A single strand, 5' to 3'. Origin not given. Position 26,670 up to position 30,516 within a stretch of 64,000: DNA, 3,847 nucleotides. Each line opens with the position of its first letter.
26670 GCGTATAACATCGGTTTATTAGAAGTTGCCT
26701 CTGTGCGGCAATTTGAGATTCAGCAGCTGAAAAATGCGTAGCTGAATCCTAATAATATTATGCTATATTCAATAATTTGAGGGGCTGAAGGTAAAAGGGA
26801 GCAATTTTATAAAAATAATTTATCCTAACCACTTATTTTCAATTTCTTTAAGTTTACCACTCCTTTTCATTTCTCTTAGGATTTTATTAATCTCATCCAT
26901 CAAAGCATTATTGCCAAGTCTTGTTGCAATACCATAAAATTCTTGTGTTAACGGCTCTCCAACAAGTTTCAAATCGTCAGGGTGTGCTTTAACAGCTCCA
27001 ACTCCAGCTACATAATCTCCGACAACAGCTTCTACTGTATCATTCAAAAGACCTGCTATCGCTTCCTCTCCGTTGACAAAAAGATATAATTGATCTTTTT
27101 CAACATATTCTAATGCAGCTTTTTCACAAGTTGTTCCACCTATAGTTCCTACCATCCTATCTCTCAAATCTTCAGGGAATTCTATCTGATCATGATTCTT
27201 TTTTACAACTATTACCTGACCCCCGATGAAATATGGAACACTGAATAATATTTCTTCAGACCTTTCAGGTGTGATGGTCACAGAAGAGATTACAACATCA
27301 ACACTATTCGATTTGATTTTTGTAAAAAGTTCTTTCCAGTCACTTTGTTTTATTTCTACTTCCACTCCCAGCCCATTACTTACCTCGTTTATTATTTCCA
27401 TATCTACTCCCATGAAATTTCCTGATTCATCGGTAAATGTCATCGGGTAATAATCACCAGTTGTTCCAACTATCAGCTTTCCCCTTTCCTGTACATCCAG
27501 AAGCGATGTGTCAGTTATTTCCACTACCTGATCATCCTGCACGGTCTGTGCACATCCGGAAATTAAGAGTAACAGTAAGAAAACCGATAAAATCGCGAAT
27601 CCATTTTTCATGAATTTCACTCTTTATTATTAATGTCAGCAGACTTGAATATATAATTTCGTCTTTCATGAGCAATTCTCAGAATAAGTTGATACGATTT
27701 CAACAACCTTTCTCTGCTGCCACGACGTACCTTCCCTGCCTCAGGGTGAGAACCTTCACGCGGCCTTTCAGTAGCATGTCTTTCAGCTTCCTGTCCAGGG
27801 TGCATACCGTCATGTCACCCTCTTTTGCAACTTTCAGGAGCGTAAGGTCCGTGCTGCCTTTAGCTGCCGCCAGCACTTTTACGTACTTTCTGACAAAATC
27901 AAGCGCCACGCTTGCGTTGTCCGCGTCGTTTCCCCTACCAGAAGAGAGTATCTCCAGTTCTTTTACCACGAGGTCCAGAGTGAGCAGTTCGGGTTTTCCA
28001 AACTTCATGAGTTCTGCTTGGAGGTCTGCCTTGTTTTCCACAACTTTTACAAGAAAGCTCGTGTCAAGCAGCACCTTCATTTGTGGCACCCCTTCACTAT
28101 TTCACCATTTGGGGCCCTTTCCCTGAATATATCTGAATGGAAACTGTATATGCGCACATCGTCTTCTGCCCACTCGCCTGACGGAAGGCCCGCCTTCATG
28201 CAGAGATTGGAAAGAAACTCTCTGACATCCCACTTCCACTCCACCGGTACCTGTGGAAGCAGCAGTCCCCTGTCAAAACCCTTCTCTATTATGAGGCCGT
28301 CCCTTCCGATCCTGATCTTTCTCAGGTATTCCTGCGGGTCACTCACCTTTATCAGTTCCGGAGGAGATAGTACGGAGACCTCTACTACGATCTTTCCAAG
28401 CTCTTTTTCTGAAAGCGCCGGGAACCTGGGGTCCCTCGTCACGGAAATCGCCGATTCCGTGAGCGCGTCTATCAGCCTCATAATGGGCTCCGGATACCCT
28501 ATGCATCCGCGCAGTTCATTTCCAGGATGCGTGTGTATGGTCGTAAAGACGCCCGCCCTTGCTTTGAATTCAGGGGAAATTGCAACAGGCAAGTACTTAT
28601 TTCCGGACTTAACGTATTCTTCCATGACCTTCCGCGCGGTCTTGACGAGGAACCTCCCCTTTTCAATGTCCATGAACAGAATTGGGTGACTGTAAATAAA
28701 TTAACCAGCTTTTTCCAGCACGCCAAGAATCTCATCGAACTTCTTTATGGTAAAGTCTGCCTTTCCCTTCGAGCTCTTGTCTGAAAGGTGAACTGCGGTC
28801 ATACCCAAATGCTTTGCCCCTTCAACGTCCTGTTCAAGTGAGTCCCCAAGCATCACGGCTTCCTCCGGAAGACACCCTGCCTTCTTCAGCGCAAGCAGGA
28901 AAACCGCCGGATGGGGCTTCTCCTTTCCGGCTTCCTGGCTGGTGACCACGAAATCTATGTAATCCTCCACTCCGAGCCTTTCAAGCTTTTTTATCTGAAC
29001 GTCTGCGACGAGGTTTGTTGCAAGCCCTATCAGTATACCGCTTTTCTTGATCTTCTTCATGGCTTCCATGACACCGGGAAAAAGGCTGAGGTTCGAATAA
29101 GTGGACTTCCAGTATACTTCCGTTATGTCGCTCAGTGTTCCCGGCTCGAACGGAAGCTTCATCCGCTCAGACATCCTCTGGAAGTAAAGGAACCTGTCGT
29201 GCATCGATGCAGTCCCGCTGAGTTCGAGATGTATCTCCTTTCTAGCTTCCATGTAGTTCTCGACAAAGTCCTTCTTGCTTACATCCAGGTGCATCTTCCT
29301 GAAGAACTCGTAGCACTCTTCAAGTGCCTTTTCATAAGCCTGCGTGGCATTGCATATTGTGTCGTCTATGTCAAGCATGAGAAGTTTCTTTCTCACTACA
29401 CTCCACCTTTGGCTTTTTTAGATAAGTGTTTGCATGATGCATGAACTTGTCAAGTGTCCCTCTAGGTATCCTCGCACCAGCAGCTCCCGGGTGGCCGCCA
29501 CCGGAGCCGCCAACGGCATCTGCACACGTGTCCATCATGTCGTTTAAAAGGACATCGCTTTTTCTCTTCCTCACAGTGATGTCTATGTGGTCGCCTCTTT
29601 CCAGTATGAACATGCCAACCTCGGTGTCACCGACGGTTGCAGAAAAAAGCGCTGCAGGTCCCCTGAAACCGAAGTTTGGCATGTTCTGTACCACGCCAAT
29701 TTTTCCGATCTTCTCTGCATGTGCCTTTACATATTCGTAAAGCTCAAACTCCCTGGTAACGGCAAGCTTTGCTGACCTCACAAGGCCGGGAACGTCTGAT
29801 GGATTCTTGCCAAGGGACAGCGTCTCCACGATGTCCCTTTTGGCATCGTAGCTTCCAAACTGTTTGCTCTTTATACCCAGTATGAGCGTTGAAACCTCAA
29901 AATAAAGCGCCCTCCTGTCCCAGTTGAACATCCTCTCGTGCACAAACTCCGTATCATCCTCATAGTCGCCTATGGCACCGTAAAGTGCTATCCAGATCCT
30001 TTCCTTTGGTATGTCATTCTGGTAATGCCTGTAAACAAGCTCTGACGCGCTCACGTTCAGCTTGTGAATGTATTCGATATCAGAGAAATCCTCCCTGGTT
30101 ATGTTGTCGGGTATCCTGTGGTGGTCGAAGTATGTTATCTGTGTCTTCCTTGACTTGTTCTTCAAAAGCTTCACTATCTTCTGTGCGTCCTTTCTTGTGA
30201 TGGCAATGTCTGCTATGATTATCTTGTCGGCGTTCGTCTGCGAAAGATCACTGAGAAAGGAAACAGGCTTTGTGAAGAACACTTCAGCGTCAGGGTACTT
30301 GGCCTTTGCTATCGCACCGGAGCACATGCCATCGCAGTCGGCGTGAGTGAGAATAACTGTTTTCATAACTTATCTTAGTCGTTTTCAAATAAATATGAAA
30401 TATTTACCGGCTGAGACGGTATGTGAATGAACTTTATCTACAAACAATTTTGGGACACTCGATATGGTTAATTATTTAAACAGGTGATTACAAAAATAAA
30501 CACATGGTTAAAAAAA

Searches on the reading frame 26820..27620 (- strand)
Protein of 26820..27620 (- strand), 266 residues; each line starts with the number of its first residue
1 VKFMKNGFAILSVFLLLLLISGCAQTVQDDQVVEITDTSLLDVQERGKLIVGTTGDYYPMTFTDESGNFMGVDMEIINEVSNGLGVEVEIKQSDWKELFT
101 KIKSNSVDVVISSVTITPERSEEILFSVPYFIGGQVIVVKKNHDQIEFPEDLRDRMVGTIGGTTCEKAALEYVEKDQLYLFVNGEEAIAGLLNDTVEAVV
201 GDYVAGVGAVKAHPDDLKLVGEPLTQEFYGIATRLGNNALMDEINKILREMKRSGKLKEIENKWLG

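Call 72: search_protein_families(library=pfam, proteins=[window:26820-27620:-], max_evalue=0.000001)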
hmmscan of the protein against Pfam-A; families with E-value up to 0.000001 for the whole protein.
window:26820-27620:- (266 aa): 1 family
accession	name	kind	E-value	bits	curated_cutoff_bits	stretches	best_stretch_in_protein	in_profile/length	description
PF00497.25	SBP_bac_3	-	4.3e-40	137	26.4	1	49-266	1-131/132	Bacterial extracellular solute-binding proteins, family 3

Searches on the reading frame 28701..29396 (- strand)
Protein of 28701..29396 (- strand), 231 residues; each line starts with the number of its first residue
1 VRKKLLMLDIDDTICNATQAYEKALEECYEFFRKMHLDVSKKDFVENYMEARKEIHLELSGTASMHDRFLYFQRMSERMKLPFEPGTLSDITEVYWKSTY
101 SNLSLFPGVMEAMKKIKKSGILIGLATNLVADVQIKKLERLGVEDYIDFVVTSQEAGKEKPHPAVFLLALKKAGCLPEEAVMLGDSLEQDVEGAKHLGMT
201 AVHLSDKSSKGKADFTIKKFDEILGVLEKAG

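Call 72: search_protein_families(library=pfam, proteins=[window:28701-29396:-], max_evalue=0.000001)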
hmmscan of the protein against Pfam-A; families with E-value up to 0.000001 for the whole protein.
window:28701-29396:- (231 aa): 3 families
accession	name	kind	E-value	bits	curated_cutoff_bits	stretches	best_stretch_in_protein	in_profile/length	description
PF13419.12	HAD_2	-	1.7e-27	97.1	23.8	1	7-202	2-176/178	Haloacid dehalogenase-like hydrolase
PF00702.32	Hydrolase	-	1.9e-24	87.6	26.4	1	4-198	2-191/191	haloacid dehalogenase-like hydrolase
PF13242.12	Hydrolase_like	-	2.1e-10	40.8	22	1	160-203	4-47/75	HAD-hyrolase-like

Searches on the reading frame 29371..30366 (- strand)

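Call 72: search_protein_families(library=pfam, proteins=[window:29371-30366:-], max_evalue=0.000001)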
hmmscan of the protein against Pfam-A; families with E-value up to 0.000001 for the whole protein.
window:29371-30366:- (331 aa): 2 families
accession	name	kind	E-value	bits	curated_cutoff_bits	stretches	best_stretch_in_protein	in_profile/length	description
PF02272.25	DHHA1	-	1.4e-10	41.9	25.9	1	250-318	33-102/102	DHHA1 domain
PF01368.27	DHH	-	3e-09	37.7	28.1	1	2-118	1-107/125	DHH family, N-terminal domain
